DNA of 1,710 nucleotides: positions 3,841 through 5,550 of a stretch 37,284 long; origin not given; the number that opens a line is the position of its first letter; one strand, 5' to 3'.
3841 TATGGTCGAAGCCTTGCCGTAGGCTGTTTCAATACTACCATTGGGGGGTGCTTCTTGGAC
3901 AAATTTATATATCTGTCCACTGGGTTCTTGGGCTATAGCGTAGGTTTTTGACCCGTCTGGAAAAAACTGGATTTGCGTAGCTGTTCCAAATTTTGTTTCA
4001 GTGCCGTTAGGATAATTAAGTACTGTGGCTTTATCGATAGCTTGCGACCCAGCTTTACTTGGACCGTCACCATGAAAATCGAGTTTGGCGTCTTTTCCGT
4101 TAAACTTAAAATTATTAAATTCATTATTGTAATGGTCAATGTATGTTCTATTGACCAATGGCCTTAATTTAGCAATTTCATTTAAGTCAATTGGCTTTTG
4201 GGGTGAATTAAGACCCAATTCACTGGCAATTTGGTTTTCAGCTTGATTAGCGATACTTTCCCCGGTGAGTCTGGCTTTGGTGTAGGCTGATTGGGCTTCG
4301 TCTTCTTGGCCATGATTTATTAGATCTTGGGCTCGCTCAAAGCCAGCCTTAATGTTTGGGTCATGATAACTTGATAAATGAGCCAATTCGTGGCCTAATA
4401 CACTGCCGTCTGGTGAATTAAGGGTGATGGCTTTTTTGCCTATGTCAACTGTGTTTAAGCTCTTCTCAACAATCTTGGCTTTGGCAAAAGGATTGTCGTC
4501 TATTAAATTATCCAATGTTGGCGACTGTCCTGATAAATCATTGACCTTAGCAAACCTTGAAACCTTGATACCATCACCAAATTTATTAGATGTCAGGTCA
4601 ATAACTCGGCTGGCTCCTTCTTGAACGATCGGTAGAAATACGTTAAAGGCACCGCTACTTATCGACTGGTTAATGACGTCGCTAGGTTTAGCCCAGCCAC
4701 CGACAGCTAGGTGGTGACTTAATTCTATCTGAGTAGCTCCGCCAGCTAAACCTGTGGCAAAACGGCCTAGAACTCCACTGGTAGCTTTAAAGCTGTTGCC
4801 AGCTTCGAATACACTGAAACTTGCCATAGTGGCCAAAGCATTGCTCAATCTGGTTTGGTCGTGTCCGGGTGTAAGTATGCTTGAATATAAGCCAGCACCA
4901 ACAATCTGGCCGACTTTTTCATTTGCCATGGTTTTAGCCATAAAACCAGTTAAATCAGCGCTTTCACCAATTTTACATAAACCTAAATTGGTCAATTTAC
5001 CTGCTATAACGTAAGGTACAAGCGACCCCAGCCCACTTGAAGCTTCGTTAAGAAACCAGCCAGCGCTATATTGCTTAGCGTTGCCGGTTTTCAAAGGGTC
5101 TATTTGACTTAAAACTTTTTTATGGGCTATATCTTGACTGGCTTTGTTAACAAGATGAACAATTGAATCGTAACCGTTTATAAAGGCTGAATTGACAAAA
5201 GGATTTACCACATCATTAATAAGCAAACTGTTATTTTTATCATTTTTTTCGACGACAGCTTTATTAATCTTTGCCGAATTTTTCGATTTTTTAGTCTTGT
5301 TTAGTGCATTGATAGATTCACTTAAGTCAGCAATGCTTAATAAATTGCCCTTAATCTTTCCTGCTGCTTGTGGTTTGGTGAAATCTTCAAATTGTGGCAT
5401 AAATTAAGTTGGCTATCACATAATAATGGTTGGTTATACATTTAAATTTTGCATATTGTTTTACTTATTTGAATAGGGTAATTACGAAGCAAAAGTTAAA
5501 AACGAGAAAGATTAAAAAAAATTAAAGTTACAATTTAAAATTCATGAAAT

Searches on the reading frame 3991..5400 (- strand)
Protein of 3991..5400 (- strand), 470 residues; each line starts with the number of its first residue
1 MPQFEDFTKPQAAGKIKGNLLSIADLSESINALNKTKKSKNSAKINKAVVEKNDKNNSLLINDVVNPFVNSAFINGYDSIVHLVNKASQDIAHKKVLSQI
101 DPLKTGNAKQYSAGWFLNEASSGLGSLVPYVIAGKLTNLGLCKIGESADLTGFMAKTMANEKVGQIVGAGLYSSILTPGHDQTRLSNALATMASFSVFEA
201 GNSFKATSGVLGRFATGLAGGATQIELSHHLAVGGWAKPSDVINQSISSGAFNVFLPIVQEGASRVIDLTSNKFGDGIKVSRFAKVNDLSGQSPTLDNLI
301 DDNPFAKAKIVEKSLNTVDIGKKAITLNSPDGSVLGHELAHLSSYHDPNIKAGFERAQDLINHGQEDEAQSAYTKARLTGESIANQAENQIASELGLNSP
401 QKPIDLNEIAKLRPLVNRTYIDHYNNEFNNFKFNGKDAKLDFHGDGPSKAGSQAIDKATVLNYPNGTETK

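Call 16: find_homologous_proteins(query=A1, max_evalue=0.001)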
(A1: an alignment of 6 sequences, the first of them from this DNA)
Query A1 (6 sequences) (448 aa, profile of the alignment): 2 proteins with E <= 0.001 among 8000 candidates.
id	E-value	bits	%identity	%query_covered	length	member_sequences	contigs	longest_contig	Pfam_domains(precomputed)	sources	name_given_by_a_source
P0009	5.4e-52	195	28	47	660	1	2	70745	-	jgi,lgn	jgi:hypothetical protein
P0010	4.7e-51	192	27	48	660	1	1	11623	-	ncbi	-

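Call 17: find_related_loci(query=A1, collection=genome_contigs, flank=10000)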
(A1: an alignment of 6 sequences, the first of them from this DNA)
Query A1 (448 aa) in genome_contigs; peptide patterns used: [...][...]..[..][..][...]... (x = any residue, [..] = any of these).
121 stretches matched a pattern; 45 encode a relative of the query (tblastn E <= 1e-3); 45 distinct loci.
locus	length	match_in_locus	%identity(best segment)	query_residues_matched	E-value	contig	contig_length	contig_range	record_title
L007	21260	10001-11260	53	27-448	4e-142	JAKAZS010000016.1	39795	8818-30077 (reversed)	MAG: bacterium isolate ZJ1.bin59 NODE_1109_length_39795_cov_1.651356, whole genome shotgun sequence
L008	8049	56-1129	55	91-448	5e-125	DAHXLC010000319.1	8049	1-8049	MAG TPA_asm: Candidatus Melainabacteria bacterium isolate clean1587 k141_388324, whole genome shotgun sequence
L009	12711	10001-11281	30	21-432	1e-47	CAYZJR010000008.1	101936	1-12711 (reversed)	MAG TPA_asm: uncultured Candidatus Obscuribacterales bacterium isolate SRP287051_co1_159 genome assembly, contig: NODE_4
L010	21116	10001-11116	32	96-447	3e-45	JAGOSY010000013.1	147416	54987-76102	Bacterium isolate Gw_Eff_bin_360 Gw_Eff_100_length_147416_cov_13.003843, whole genome shotgun sequence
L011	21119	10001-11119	33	69-432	7e-45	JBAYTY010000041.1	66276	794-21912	MAG: Candidatus Obscuribacterales bacterium isolate SO_2016_LW3_2 scaffold00618_LW162_2016, whole genome shotgun sequenc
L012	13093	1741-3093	30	44-447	2e-44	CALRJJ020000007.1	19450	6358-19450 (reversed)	MAG: Flavobacterium psychrophilum isolate JJ-JE56-12-1-mx-bin557 genome assembly, contig: JJ-RDS211-73-C183, whole genom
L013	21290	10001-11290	31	62-447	3e-44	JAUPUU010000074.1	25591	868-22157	MAG: Cyanobacteriota bacterium erpe_2018_sw_21hr_WHONDRS-SW48-000092_B_bin.40 scaffold_129105, whole genome shotgun sequ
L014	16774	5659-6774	32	96-447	2e-44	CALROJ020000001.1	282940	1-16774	MAG: bacterium Ga0077546 isolate JJ-K9-75-3-m2-bin56 genome assembly, contig: JJ-K9-75-C3, whole genome shotgun sequence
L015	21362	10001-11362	29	11-447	5e-44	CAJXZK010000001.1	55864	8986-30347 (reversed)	TPA_asm: uncultured bacterium isolate SRR5620817_bin.58_MetaBAT_v2.12.1_MAG genome assembly, contig: NODE_287_length_558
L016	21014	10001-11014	33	63-395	1e-42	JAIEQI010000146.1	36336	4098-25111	MAG: Candidatus Obscuribacterales bacterium isolate co.spades.DASTOOL.2.5kb_125 c_000000441459, whole genome shotgun seq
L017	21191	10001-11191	30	62-447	7e-42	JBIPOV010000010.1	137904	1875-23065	MAG: Candidatus Obscuribacteraceae bacterium isolate ME2014-09-24_3300034019_group5_bin156 Rohwer_bin1402_scaffold_31_c1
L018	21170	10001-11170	31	62-426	8e-42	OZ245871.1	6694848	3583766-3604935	MAG: Candidatus Obscuribacterales bacterium isolate 752a7bee-ce85-476a-9af6-0c8e99acb560 genome assembly, chromosome: 1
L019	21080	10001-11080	32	88-432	3e-41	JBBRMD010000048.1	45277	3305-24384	MAG: Candidatus Obscuribacterales bacterium isolate La1_metabat2.001 LA1C_B2.001_k141_958189L_45277_cov_12.0604, whole g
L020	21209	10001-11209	30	44-432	6e-41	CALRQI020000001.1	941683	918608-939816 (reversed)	MAG: bacterium Ga0077546 isolate JJ-KV10D3-173-1-m2-bin66 genome assembly, contig: JJ-KV10D3-173-C1, whole genome shotgu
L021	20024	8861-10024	31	56-434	1e-35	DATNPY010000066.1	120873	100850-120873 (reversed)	MAG TPA_asm: Drouetiella sp. isolate SMAG_U16493 k141_68798, whole genome shotgun sequence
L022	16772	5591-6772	30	53-434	4e-34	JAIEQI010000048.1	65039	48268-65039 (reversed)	MAG: Candidatus Obscuribacterales bacterium isolate co.spades.DASTOOL.2.5kb_125 c_000000443717, whole genome shotgun seq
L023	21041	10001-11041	31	113-447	1e-33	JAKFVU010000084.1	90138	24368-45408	MAG: Candidatus Obscuribacterales bacterium isolate D4_Bin_12 D4_0000144, whole genome shotgun sequence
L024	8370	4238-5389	28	55-432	2e-33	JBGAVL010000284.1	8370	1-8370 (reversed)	MAG: Candidatus Obscuribacteraceae bacterium isolate MAG_AAO_AS.36 AAOAS-36_NODE_284_length_8370_cov_3.192813, whole gen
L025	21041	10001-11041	32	113-444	2e-33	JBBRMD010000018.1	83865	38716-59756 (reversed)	MAG: Candidatus Obscuribacterales bacterium isolate La1_metabat2.001 LA1C_B2.001_k141_2972740L_83865_cov_10.9974, whole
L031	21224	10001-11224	27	56-434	2e-31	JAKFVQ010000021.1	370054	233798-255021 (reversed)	MAG: Candidatus Obscuribacterales bacterium isolate D3_Bin_5 D3_0000004, whole genome shotgun sequence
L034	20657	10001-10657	33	53-268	3e-28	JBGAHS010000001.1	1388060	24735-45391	MAG: Candidatus Obscuribacteraceae bacterium isolate MAG_MBR_H125.54 MBRH125-54_opera_contig_8, whole genome shotgun seq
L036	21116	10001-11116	28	62-435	3e-27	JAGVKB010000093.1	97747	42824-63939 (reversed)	MAG: Candidatus Obscuribacterales bacterium isolate SW_5 c_000000027888, whole genome shotgun sequence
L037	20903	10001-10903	28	56-350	6e-27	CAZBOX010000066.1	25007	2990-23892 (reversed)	MAG TPA_asm: uncultured Candidatus Obscuribacterales bacterium isolate binchicken_co396_274 genome assembly, contig: NOD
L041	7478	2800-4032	26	62-447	1e-19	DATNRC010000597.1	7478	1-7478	MAG TPA_asm: Candidatus Obscuribacterales bacterium isolate SMAG_U16523 k141_304399, whole genome shotgun sequence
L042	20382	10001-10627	29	64-272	4e-18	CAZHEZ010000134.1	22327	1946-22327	MAG TPA_asm: uncultured Candidatus Obscuribacterales bacterium isolate binchicken_co54_379 genome assembly, contig: NODE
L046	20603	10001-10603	32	63-266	1e-17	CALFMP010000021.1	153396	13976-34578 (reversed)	MAG TPA_asm: uncultured Candidatus Melainabacteria bacterium isolate SRR6227243_bin.142_CONCOCT_v1.1_MAG genome assembly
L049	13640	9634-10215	30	62-258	9e-15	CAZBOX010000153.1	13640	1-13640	MAG TPA_asm: uncultured Candidatus Obscuribacterales bacterium isolate binchicken_co396_274 genome assembly, contig: NOD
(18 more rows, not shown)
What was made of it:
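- The N-terminal module was found in 45 loci, nearly all Obscuribacterales/Melainabacteria MAGs, often with two or three loci per genome (call 17). The family is lineage-restricted and multi-copy per genome (call 17).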

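Call 21: search_protein_families(library=pfam, proteins=[L010:9695-12607:+, L023:9905-13135:+, L021:8777-12283:+, L024:4067-7600:+, L022:5540-7888:+, L036:9932-12190:+, L042:9923-11902:+, L037:9950-12430:+, L041:2644-5538:+], max_evalue=0.01)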
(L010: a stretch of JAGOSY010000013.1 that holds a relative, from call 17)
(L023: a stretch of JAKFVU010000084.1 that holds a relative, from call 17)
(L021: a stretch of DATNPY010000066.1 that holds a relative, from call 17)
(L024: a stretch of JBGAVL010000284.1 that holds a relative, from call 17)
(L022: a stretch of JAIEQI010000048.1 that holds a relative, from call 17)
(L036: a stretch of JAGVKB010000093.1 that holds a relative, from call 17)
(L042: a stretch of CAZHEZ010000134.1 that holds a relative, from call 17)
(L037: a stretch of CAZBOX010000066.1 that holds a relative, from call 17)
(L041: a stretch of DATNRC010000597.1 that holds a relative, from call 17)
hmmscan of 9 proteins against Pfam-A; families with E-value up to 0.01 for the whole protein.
L010:9695-12607:+ (971 aa): 3 families
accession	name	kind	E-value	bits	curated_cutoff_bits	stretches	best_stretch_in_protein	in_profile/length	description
PF01743.26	PolyA_pol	-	4.8e-36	124.3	23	1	538-661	3-126/126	Poly A polymerase head domain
PF12627.12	PolyA_pol_RNAbd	-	7.6e-16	58.1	22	1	689-748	1-60/64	Probable RNA and SrmB- binding site of polymerase A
PF01966.28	HD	-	9.4e-07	29.6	22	1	788-865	29-97/116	HD domain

L023:9905-13135:+ (1077 aa): 3 families
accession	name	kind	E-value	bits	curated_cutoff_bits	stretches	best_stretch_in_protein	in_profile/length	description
PF00128.31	Alpha-amylase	-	8.1e-20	71.9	22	1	556-1020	10-431/446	Alpha amylase, catalytic domain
PF02922.24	CBM_48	-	7.4e-15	55.5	22.4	1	389-478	1-83/83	Carbohydrate-binding module 48 (Isoamylase N-terminal domain)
PF21156.3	ISOA1-3_C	-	8e-10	39.3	27.3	1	976-1063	2-82/106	Isoamylase 1-3, C-terminal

L021:8777-12283:+ (1169 aa): 3 families
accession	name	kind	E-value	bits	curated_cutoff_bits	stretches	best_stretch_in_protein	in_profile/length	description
PF00128.31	Alpha-amylase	-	2e-23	83.8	22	1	655-839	11-194/446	Alpha amylase, catalytic domain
PF21156.3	ISOA1-3_C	-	6.8e-11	42.8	27.3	1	1078-1148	2-73/106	Isoamylase 1-3, C-terminal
PF01055.32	Glyco_hydro_31_2nd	-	0.008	16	23.5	1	738-850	63-171/328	Glycosyl hydrolases family 31 TIM-barrel domain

L024:4067-7600:+ (1178 aa): 3 families
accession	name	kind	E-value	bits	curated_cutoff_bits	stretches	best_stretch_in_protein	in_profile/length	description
PF00128.31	Alpha-amylase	-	2.1e-21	77.1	22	1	661-1066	8-377/446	Alpha amylase, catalytic domain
PF21156.3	ISOA1-3_C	-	1.5e-10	41.7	27.3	1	1087-1158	2-74/106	Isoamylase 1-3, C-terminal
PF02922.24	CBM_48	-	2.1e-08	34.8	22.4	1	494-583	1-83/83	Carbohydrate-binding module 48 (Isoamylase N-terminal domain)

L022:5540-7888:+ (783 aa): 1 family
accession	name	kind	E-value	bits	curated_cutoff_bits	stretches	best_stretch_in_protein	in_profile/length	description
PF10009.15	DUF2252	-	3e-25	89.5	22.3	1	447-575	5-131/392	Uncharacterized protein conserved in bacteria (DUF2252)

L036:9932-12190:+ (753 aa): 0 families

L042:9923-11902:+ (660 aa): 0 families

L037:9950-12430:+ (827 aa): 0 families

L041:2644-5538:+ (965 aa): 4 families
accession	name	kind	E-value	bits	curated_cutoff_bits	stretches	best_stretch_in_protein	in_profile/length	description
PF01743.26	PolyA_pol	-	1.2e-30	106.8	23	1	500-623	2-125/126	Poly A polymerase head domain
PF12627.12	PolyA_pol_RNAbd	-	1.4e-09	38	22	1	652-711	1-60/64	Probable RNA and SrmB- binding site of polymerase A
PF01966.28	HD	-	5.7e-06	27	22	1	733-859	3-112/116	HD domain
PF13524.12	Glyco_trans_1_2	-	0.0098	16.3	25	0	287-400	19-140/144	Glycosyl transferase-like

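Call 42: search_solved_structures(query=A4, max_evalue=10, show_alignments=3)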
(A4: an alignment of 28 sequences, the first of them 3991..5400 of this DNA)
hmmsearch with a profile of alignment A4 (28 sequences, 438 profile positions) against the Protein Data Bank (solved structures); distinct sequences matched with E-value up to 10: 3.
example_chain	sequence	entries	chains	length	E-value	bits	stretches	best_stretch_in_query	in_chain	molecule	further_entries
3ieg_A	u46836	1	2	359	7.8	8.7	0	297-386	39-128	DnaJ homolog subfamily C member 3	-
3m3w_A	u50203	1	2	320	8.3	8.7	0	323-404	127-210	Protein kinase C and casein kinase II substrate protein 3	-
3qe6_A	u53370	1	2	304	8.8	8.6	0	323-404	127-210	Protein kinase C and casein kinase II substrate protein 3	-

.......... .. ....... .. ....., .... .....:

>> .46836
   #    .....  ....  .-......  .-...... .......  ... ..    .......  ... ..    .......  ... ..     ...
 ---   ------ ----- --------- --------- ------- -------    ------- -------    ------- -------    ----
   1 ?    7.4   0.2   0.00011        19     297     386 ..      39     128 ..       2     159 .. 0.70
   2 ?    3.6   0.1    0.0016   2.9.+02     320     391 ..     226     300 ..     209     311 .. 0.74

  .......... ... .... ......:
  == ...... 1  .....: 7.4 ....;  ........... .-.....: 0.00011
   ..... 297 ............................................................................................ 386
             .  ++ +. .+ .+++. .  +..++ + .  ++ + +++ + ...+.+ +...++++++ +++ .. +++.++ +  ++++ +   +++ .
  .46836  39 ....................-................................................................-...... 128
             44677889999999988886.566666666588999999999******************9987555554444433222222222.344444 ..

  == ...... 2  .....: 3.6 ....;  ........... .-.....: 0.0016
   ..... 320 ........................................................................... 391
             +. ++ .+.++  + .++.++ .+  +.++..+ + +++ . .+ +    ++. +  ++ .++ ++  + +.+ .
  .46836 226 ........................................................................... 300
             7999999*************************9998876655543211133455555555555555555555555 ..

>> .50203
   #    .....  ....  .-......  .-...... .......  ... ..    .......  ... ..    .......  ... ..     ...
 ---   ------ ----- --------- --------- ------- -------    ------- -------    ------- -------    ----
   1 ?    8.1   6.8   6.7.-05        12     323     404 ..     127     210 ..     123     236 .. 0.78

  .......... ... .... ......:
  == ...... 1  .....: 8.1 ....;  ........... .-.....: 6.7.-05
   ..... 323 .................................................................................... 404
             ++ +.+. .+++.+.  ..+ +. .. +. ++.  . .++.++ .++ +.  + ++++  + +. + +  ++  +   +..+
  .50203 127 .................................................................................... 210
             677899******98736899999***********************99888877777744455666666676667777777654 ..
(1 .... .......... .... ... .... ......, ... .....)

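Call 48: search_protein_families(library=pfam, proteins=[L010:8476-9480:-, L010:7590-8267:+, L010:12623-14077:+, L010:14064-14771:+, L010:14723-16129:+, L023:6497-8110:-, L023:8148-9473:-, L025:13240-14202:+, L025:14210-15298:+, L042:11953-12630:-], max_evalue=0.001)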
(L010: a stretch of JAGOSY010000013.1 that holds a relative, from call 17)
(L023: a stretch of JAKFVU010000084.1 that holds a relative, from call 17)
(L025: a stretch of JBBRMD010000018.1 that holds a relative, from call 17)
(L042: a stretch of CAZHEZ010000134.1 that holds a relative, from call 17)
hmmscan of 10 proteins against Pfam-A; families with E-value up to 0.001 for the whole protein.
L010:8476-9480:- (334 aa): 3 families
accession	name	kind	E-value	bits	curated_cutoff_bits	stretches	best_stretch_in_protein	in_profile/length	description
PF01663.27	Phosphodiest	-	8.5e-27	95.1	23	1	50-243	1-221/342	Type I phosphodiesterase / nucleotide pyrophosphatase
PF00884.28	Sulfatase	-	5.1e-11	42.9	25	1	94-291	51-300/301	Sulfatase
PF01676.23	Metalloenzyme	-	2.9e-10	40.5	24.3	1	155-275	119-233/252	Metalloenzyme superfamily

L010:7590-8267:+ (226 aa): 19 families
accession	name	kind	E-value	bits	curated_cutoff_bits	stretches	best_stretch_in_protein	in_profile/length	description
PF13414.12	TPR_11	-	4.7e-23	81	26.8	3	161-195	8-42/42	TPR repeat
PF07719.23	TPR_2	-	1.9e-22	77.9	27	2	183-214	3-34/34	Tetratricopeptide repeat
PF13181.12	TPR_8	-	9.2e-22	75.7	25.7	1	183-214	3-34/34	Tetratricopeptide repeat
PF13432.12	TPR_16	-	1.1e-17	64.5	32.7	1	153-214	3-64/65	Tetratricopeptide repeat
PF00515.34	TPR_1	-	1.2e-17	63.4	27.8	1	79-111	1-33/34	Tetratricopeptide repeat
PF14559.12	TPR_19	-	2.1e-16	60.4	25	2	161-217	5-61/68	Tetratricopeptide repeat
PF13431.12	TPR_17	-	4.6e-15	55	24.4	1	170-200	2-32/34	Tetratricopeptide repeat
PF13424.12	TPR_12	-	6.5e-14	52.3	30.1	1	114-175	4-66/77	Tetratricopeptide repeat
PF13428.12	TPR_14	-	2.9e-13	49.5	23.5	1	182-219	2-39/44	Tetratricopeptide repeat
PF13374.12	TPR_10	-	1e-07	32.1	27.5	0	117-140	6-29/42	Tetratricopeptide repeat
PF13174.12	TPR_6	-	1.9e-07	31.7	26.3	0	183-213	2-32/33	Tetratricopeptide repeat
PF24575.1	TPR_Slam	-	3.9e-07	30.9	35.2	0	56-100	58-102/104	Surface lipoprotein assembly modifier, N-terminal TPR repeats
PF23914.1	TPR_CcmH_CycH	-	7.4e-07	29.6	42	0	152-220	55-126/158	Cytochrome c-type biogenesis protein H TPR domain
PF13176.12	TPR_7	-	1.5e-06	28.3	27.9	0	183-214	1-34/36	Tetratricopeptide repeat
PF13429.12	TPR_15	-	1.5e-05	25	26.2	0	96-179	163-246/280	Tetratricopeptide repeat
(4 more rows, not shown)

L010:12623-14077:+ (485 aa): 4 families
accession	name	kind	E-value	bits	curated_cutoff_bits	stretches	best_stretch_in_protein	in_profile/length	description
PF00282.25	Pyridoxal_deC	-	9.3e-26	90.9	27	1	141-349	147-355/375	Pyridoxal-dependent decarboxylase conserved domain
PF00155.27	Aminotran_1_2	-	2.1e-09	37.5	19.7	1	102-252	48-210/361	Aminotransferase class I and II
PF01212.27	Beta_elim_lyase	-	5.1e-09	36.3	27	1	101-275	37-214/288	Beta-eliminating lyase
PF00266.25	Aminotran_5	-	1.5e-07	31.1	21.5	1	80-226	27-178/371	Aminotransferase class-V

L010:14064-14771:+ (236 aa): 2 families
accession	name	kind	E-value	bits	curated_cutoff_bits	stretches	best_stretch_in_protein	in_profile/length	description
PF13302.13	Acetyltransf_3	-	3.6e-12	47.6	25.4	1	75-193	20-138/138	Acetyltransferase (GNAT) domain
PF00583.31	Acetyltransf_1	-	9.8e-06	26.3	20.7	1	95-192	23-116/116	Acetyltransferase (GNAT) family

L010:14723-16129:+ (469 aa): 1 family
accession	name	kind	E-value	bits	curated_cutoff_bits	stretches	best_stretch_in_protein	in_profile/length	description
PF02133.21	Transp_cyt_pur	-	2.4e-16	60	23.5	1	35-423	10-418/440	Permease for cytosine/purines, uracil, thiamine, allantoin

L023:6497-8110:- (537 aa): 0 families

L023:8148-9473:- (441 aa): 0 families

L025:13240-14202:+ (321 aa): 2 families
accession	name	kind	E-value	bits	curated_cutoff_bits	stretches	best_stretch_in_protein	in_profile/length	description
PF13424.12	TPR_12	-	1.3e-08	35.4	30.1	0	99-165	8-74/77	Tetratricopeptide repeat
PF17874.7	TPR_MalT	-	1.2e-05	25.3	45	1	94-212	40-156/336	MalT-like TPR region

L025:14210-15298:+ (363 aa): 5 families
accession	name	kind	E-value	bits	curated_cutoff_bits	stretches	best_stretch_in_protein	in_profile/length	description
PF00069.31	Pkinase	-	1.1e-52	179.4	31.7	1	19-275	1-253/263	Protein kinase domain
PF07714.23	PK_Tyr_Ser-Thr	-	5.4e-32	111.5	23.1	1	24-275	6-250/258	Protein tyrosine and serine/threonine kinase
PF03109.22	ABC1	-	1.5e-06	28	22.9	1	59-176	115-221/244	ABC1 atypical kinase-like domain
PF01636.29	APH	-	0.00011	22.4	23.2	0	138-169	169-197/239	Phosphotransferase enzyme family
PF06293.20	Kdo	-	0.00021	21.2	21.3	1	95-170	94-170/207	Lipopolysaccharide kinase (Kdo/WaaP) family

L042:11953-12630:- (225 aa): 1 family
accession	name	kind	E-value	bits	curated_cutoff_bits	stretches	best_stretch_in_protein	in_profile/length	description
PF00542.24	Ribosomal_L12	-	2.9e-08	34.4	25.9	1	94-127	5-36/67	Ribosomal protein L7/L12 C-terminal domain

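Call 61: search_protein_families(library=pfam, alignment_id=A4, max_evalue=10)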
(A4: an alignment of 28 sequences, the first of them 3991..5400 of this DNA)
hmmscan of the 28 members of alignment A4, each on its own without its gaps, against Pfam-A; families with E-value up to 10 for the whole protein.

A. member 1, window:3991-5400:- (470 aa): 2 families
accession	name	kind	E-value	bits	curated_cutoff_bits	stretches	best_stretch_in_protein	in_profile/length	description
PF00658.24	MLLE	-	0.068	13.6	27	1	9-40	26-56/66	MLLE domain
PF14891.12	Peptidase_M91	-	0.094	13.5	25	1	328-398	90-171/176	Effector protein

B. families by the number of members that match (of 28 scanned): 7 families
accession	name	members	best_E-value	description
PF16859.10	TetR_C_11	4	0.085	Tetracyclin repressor-like, C-terminal domain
PF14891.12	Peptidase_M91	2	0.00022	Effector protein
PF13699.11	eCIS_core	2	0.067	eCIS core domain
PF13524.12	Glyco_trans_1_2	1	0.004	Glycosyl transferase-like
PF00658.24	MLLE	1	0.068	MLLE domain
PF13890.11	Rab3-GTPase_cat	1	0.077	Rab3 GTPase-activating protein catalytic subunit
PF09722.15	Xre_MbcA_ParS_C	1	0.16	Antitoxin Xre/MbcA/ParS C-terminal toxin-binding domain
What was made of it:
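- Closest known: N-terminal zincin modules of modular toxins. Same: Two of 28 family members give weak PF13699 hits (best E=0.067, call 61).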

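Call 87: find_related_loci(query=A1, collection=viral_contigs, flank=5000)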
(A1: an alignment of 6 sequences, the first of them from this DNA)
Query A1 (448 aa) in viral_contigs; peptide patterns used: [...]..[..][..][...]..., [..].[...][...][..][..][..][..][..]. (x = any residue, [..] = any of these).
51 stretches matched a pattern, but none encodes a relative of the query by tblastn (E <= 1e-3).
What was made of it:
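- The family is absent from viral contigs (call 87).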

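Call 90: search_solved_structures(query=P0009, max_evalue=1)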
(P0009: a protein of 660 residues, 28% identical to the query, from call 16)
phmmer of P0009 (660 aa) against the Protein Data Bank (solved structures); distinct sequences matched with E-value up to 1: 1.
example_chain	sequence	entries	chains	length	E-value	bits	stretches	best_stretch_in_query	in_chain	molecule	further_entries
2b3w_A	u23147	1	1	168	0.58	11.5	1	408-471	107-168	Hypothetical protein ybiA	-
